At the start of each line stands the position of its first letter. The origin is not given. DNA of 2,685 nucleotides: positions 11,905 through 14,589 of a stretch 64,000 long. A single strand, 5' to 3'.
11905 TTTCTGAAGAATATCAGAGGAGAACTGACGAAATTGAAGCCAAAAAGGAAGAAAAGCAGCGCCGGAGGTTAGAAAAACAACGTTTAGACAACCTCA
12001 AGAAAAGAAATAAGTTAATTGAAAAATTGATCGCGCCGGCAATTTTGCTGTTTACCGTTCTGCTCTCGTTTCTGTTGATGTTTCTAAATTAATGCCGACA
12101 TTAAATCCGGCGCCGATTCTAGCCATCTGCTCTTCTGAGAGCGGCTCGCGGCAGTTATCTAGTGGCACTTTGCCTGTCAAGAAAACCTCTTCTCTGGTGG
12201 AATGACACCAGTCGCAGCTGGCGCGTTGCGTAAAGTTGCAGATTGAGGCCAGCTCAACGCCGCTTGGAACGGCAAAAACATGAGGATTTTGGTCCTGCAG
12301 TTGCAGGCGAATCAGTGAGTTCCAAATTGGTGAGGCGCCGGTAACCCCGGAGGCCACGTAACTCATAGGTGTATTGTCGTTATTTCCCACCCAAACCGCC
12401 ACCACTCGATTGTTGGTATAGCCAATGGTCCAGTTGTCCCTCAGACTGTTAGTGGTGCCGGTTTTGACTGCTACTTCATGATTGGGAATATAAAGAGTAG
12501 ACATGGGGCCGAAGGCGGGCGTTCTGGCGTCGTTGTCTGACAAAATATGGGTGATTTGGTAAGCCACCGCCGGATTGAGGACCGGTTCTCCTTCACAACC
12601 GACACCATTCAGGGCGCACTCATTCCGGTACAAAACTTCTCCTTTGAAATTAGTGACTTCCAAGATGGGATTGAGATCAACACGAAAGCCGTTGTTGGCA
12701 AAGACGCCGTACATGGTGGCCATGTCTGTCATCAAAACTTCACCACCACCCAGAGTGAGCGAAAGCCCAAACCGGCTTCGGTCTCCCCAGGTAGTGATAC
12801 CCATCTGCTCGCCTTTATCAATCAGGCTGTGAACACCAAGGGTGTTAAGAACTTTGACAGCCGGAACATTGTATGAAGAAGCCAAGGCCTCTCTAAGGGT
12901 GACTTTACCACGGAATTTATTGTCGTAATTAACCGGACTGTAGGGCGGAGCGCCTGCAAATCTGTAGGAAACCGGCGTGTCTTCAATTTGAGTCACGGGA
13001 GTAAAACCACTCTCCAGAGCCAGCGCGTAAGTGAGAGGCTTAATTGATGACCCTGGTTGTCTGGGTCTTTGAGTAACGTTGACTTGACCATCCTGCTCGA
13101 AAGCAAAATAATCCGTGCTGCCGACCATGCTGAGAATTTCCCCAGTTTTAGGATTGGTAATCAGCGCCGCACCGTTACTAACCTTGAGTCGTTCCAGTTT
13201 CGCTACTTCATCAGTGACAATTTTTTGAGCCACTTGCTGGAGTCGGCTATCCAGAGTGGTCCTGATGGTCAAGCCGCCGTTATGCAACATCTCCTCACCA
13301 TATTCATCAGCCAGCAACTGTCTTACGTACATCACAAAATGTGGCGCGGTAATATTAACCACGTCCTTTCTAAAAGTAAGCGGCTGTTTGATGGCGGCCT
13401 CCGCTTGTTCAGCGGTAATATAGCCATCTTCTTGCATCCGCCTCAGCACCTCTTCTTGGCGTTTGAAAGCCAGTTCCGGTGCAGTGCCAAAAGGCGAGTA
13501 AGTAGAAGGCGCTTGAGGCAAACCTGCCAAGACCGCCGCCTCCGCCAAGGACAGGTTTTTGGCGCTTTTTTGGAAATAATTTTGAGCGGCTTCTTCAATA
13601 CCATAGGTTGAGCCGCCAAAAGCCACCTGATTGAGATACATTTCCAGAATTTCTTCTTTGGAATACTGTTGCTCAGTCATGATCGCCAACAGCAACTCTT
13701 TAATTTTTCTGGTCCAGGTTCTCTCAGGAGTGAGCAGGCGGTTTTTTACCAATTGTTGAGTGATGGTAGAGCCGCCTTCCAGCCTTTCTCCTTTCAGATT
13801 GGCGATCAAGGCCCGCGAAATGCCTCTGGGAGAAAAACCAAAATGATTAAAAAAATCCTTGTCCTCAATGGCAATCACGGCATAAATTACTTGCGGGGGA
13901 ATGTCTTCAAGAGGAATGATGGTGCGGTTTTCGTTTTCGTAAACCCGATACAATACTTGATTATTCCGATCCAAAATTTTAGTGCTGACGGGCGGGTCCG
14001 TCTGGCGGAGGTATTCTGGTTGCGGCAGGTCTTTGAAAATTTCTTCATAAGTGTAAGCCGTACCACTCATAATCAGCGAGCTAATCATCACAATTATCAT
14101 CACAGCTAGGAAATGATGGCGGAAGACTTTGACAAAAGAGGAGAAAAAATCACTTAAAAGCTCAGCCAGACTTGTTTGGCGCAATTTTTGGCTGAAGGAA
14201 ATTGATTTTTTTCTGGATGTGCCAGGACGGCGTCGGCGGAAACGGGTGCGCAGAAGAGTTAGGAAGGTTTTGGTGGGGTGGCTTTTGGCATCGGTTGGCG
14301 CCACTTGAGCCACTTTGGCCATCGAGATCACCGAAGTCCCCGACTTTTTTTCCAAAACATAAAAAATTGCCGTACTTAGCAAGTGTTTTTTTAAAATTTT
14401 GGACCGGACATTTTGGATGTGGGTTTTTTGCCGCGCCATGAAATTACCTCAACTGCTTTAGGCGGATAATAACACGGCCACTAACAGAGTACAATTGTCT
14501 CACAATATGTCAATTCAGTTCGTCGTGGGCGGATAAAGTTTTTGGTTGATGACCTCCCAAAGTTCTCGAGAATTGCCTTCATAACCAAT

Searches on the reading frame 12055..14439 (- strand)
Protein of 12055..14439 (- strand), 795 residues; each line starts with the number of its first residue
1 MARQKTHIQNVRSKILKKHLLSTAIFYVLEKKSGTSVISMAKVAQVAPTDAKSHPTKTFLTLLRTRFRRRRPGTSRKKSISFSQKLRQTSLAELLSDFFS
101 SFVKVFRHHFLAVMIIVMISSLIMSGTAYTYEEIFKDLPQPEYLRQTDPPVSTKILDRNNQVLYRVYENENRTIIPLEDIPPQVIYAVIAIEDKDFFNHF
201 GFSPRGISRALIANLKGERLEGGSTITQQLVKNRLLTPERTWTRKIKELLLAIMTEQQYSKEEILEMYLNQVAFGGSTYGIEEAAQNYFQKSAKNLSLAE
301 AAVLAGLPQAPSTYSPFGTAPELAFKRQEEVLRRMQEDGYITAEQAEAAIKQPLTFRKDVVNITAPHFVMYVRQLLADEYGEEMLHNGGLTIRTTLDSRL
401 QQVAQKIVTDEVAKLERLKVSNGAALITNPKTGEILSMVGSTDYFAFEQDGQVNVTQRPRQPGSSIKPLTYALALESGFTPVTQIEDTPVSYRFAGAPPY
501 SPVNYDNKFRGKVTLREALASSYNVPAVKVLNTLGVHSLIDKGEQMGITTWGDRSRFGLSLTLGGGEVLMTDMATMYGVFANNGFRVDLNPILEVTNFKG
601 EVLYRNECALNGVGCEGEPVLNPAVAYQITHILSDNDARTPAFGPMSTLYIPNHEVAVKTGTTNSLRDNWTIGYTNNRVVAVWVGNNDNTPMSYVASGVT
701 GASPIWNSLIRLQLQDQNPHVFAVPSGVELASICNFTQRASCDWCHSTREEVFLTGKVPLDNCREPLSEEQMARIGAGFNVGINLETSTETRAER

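Call 55: search_protein_families(library=pfam, proteins=[window:12055-14439:-], max_evalue=0.00001)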
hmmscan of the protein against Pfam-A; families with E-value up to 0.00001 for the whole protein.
window:12055-14439:- (795 aa): 2 families
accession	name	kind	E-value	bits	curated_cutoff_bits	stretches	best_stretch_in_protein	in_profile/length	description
PF00912.28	Transgly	-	2.1e-65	219.9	27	1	161-336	3-178/178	Transglycosylase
PF00905.27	Transpeptidase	-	2e-22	80.2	22.1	1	423-693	1-283/299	Penicillin binding protein transpeptidase domain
